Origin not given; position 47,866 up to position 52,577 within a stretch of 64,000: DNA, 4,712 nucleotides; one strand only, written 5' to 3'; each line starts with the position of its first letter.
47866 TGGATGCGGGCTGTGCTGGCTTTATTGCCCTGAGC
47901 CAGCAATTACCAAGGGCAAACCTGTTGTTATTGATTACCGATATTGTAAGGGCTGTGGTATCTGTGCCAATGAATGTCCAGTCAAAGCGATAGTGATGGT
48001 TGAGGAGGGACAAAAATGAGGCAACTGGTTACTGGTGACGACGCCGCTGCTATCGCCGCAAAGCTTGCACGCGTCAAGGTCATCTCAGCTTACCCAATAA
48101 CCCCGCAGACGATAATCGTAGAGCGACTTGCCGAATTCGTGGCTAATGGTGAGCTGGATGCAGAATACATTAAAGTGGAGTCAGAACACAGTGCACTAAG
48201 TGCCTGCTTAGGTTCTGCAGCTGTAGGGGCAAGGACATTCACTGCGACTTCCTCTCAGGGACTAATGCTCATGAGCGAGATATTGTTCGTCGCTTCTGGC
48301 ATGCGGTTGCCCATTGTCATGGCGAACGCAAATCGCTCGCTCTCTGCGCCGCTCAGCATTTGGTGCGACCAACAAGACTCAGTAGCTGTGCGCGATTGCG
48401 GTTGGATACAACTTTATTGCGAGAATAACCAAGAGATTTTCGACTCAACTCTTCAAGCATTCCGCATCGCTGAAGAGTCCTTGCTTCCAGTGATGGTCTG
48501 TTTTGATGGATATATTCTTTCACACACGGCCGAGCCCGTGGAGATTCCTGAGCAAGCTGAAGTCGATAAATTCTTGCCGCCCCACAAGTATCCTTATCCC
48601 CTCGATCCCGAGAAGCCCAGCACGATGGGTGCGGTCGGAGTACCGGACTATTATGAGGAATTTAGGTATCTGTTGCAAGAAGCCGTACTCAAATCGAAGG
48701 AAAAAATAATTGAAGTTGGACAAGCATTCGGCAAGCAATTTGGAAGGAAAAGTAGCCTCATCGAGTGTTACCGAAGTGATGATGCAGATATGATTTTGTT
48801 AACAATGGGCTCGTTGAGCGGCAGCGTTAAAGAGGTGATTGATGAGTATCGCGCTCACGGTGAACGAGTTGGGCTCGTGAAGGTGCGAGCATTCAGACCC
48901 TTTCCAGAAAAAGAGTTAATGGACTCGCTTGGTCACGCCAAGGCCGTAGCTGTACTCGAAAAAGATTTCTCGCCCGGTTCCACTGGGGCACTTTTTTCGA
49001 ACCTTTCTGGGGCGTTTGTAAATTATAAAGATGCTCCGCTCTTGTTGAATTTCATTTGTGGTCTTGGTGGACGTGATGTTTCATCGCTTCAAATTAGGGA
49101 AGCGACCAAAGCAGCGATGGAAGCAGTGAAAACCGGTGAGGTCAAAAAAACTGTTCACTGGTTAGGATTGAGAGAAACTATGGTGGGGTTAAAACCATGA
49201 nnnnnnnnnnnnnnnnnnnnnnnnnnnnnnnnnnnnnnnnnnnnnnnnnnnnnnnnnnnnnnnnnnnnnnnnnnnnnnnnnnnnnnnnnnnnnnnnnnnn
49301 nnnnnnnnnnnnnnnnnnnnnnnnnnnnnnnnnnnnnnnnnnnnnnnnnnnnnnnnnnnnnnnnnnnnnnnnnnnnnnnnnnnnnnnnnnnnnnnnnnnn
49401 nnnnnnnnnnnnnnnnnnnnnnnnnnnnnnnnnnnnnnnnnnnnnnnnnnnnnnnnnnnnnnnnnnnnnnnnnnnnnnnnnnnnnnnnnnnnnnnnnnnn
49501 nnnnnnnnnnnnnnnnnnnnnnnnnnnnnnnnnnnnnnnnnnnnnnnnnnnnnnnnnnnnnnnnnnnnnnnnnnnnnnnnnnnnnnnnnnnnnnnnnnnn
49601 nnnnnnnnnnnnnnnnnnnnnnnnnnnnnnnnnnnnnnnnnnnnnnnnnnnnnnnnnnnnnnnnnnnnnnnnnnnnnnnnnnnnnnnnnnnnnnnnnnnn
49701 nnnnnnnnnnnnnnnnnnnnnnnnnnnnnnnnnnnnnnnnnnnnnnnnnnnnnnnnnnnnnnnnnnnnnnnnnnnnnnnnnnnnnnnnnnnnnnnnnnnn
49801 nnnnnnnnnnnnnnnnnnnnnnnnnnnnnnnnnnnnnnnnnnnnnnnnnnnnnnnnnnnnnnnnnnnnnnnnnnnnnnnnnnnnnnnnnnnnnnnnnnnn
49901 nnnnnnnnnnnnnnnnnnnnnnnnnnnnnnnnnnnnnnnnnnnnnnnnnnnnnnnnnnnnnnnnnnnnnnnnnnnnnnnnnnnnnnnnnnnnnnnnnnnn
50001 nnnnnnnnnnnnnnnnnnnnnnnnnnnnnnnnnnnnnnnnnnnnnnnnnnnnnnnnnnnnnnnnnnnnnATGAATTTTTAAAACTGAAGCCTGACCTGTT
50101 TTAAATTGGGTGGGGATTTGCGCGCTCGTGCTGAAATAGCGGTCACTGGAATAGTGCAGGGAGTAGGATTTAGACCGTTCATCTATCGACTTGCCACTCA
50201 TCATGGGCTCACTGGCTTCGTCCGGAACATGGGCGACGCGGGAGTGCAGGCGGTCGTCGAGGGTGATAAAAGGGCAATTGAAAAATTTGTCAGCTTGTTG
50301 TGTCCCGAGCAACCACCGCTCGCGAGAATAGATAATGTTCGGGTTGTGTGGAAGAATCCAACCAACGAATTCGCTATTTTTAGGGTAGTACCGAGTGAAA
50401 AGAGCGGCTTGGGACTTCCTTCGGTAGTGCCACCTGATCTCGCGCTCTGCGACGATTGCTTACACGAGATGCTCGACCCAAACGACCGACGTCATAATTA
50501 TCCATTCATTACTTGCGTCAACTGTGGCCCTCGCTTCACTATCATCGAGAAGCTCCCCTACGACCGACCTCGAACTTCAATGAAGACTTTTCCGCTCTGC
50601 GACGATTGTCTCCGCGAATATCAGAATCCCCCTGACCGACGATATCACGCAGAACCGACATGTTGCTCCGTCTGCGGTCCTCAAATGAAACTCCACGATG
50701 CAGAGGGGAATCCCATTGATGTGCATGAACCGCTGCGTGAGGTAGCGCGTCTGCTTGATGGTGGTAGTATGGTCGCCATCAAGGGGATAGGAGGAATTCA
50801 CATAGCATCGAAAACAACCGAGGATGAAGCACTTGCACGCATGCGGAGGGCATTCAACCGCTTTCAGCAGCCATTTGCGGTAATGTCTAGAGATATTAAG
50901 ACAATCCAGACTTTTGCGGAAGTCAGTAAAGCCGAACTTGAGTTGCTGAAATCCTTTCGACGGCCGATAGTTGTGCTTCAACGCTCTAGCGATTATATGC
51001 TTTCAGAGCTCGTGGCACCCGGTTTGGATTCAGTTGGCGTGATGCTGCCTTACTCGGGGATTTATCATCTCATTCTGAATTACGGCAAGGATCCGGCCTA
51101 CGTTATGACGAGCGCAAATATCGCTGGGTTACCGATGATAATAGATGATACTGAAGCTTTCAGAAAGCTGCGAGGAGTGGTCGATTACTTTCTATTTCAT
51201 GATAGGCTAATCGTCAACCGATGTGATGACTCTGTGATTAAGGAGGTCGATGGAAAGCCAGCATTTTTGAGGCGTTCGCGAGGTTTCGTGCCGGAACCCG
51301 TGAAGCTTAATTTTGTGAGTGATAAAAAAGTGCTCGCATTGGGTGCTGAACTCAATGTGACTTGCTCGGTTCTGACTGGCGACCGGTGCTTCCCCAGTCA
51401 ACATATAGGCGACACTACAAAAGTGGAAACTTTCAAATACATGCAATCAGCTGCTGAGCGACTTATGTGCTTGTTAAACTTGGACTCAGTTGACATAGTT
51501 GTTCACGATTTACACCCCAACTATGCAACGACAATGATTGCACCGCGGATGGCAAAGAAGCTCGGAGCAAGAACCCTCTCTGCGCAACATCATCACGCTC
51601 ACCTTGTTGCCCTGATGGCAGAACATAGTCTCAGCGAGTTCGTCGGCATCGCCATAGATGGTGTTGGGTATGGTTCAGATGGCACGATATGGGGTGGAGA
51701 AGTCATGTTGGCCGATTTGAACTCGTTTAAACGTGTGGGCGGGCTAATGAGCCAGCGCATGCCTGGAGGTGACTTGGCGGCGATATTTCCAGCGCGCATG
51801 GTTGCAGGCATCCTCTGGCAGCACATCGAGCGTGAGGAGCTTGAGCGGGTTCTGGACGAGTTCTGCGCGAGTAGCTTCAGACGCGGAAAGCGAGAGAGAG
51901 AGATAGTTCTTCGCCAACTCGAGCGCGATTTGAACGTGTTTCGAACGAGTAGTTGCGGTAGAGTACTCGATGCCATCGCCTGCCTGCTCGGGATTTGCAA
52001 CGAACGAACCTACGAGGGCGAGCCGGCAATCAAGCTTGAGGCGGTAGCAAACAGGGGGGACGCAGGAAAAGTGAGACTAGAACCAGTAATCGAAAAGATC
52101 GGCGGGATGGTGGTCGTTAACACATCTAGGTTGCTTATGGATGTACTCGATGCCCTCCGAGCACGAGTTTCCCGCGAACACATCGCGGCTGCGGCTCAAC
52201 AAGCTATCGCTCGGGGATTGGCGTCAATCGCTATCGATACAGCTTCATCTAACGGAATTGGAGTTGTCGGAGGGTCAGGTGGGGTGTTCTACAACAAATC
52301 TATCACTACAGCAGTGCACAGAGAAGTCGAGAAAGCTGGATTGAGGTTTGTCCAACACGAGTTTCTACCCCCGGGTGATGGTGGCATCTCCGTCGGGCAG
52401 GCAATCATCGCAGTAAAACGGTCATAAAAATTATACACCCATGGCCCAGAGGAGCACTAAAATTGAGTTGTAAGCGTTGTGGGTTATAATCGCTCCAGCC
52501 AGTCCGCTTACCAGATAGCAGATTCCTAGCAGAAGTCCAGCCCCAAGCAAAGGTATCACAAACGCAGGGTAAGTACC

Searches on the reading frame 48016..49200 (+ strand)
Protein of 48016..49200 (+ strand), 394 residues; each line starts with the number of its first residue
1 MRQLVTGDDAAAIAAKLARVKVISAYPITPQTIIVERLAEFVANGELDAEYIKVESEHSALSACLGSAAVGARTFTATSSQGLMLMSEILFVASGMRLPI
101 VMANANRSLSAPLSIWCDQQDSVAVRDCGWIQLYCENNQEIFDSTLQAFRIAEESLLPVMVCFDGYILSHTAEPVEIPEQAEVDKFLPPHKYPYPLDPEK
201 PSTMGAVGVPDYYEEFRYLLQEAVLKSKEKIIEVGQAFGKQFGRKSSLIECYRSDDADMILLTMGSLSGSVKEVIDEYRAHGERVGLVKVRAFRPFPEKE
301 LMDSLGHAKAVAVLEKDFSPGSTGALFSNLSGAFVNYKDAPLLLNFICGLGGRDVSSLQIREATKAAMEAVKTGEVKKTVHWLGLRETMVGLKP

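Call 39: search_protein_families(library=ncbifam, proteins=[window:48016-49200:+], max_evalue=1e-10)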
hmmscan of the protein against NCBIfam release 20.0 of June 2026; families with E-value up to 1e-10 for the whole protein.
window:48016-49200:+ (394 aa): 13 families
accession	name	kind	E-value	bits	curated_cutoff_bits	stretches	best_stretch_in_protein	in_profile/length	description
NF040682.1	PorA_Arch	equivalog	4.5e-161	536.1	550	1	2-387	3-387/387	pyruvate synthase subunit PorA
NF006233.0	PRK08367.1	equivalog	2.8e-148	494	625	1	1-389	3-393/394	pyruvate ferredoxin oxidoreductase subunit alpha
NF006232.0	PRK08366.1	equivalog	2.3e-130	434.7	646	1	2-386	7-393/394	2-ketoisovalerate ferredoxin oxidoreductase subunit alpha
NF007201.0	PRK09622.1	equivalog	3.7e-102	342.3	590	1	6-386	14-398/405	2-oxoacid:ferredoxin oxidoreductase subunit alpha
NF045764.1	PhenlGlyoxDHPadG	equivalog_domain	1.1e-95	320.5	700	1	5-383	5-394/398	NADH-dependent phenylglyoxylate dehydrogenase subunit alpha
NF045791.1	OxalOxredalpha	equivalog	8.3e-86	288.5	500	1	2-384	4-392/395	oxalate oxidoreductase subunit alpha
TIGR02176.1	pyruv_ox_red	equivalog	3e-54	184.4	911.35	1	5-362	4-373/1167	pyruvate:ferredoxin (flavodoxin) oxidoreductase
NF006412.0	PRK08659.1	equivalog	1.5e-39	136.3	411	1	3-185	6-191/378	2-oxoacid:acceptor oxidoreductase subunit alpha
NF005507.0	PRK07119.1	subfamily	5.3e-39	134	399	1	2-316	4-306/352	3-methyl-2-oxobutanoate dehydrogenase subunit VorB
TIGR03710.1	OAFO_sf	subfamily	3.7e-37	128.2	482.75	1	3-185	194-379/561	2-oxoacid:acceptor oxidoreductase subunit alpha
NF007206.0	PRK09627.1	equivalog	2.3e-30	105.8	579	1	3-315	3-333/375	2-oxoglutarate synthase subunit alpha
NF041170.1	Oxoac_fdxalpha_Archa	equivalog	8.5e-24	83.8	800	1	4-168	237-416/636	2-oxoacid:ferredoxin oxidoreductase subunit alpha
TIGR03336.1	IOR_alpha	equivalog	3.4e-13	48.8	650.9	1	1-315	1-286/595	indolepyruvate ferredoxin oxidoreductase subunit alpha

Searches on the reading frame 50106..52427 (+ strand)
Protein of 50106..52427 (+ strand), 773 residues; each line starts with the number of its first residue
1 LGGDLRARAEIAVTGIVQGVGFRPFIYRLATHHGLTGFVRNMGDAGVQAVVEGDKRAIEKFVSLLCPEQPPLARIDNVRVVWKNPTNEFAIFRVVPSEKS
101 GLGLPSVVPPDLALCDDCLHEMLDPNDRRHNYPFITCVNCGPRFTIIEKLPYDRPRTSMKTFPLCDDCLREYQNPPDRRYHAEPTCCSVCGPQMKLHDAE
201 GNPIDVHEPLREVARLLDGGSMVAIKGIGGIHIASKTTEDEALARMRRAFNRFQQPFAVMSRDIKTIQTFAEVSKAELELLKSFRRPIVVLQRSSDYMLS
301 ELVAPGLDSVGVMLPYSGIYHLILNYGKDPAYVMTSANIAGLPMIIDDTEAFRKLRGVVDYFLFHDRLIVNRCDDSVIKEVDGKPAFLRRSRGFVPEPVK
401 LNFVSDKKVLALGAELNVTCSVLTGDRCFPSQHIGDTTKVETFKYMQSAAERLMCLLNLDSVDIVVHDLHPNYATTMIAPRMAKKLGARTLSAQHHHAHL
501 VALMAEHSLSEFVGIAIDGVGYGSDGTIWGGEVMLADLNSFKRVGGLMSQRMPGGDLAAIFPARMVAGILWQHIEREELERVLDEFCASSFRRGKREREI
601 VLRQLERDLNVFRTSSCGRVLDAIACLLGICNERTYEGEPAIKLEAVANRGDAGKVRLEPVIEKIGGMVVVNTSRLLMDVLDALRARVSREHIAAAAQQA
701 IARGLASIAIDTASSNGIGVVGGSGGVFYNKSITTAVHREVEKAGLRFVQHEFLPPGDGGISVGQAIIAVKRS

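Call 39: search_protein_families(library=ncbifam, proteins=[window:50106-52427:+], max_evalue=1e-10)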
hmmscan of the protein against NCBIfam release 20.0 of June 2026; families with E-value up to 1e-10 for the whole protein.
window:50106-52427:+ (773 aa): 18 families
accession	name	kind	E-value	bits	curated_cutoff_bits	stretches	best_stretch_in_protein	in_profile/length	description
TIGR00143.1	hypF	equivalog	8.9e-264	877.1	466.1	1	11-769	1-740/741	carbamoyltransferase HypF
NF011016.0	PRK14444.1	equivalog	5.6e-17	61.9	103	1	7-95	4-91/92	acylphosphatase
NF011013.0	PRK14441.1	equivalog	2.8e-16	59.4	114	1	6-94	4-91/93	acylphosphatase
NF011010.0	PRK14436.1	equivalog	4.2e-16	59.1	117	1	7-94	4-89/91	acylphosphatase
NF011021.0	PRK14450.1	equivalog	2.2e-15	56.4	109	1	12-94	7-89/91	acylphosphatase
NF011009.0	PRK14435.1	equivalog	5.8e-15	55.2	119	1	10-85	5-79/90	acylphosphatase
NF011020.0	PRK14449.1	equivalog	2.2e-14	53.1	103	1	9-94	5-89/90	acylphosphatase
NF011001.0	PRK14427.1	equivalog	9.5e-14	51.6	100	1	8-95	18-104/105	acylphosphatase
NF011000.0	PRK14426.1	equivalog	1.1e-13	51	89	1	11-94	8-91/92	acylphosphatase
NF011007.0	PRK14433.1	equivalog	2.8e-13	49.9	100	1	10-86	5-80/88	acylphosphatase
NF011011.0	PRK14438.1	equivalog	5.3e-13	48.9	109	1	6-94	2-89/91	acylphosphatase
NF011012.0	PRK14440.1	equivalog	7.5e-13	48.5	103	1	8-92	4-87/90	acylphosphatase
NF010996.0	PRK14421.1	equivalog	1.2e-12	47.7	98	1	10-79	7-75/99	acylphosphatase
NF011019.0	PRK14448.1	equivalog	1.6e-12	47.4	100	1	11-94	6-88/90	acylphosphatase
TIGR00057.1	TIGR00057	equivalog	2.1e-12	46.7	123.2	1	210-392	11-192/202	L-threonylcarbamoyladenylate synthase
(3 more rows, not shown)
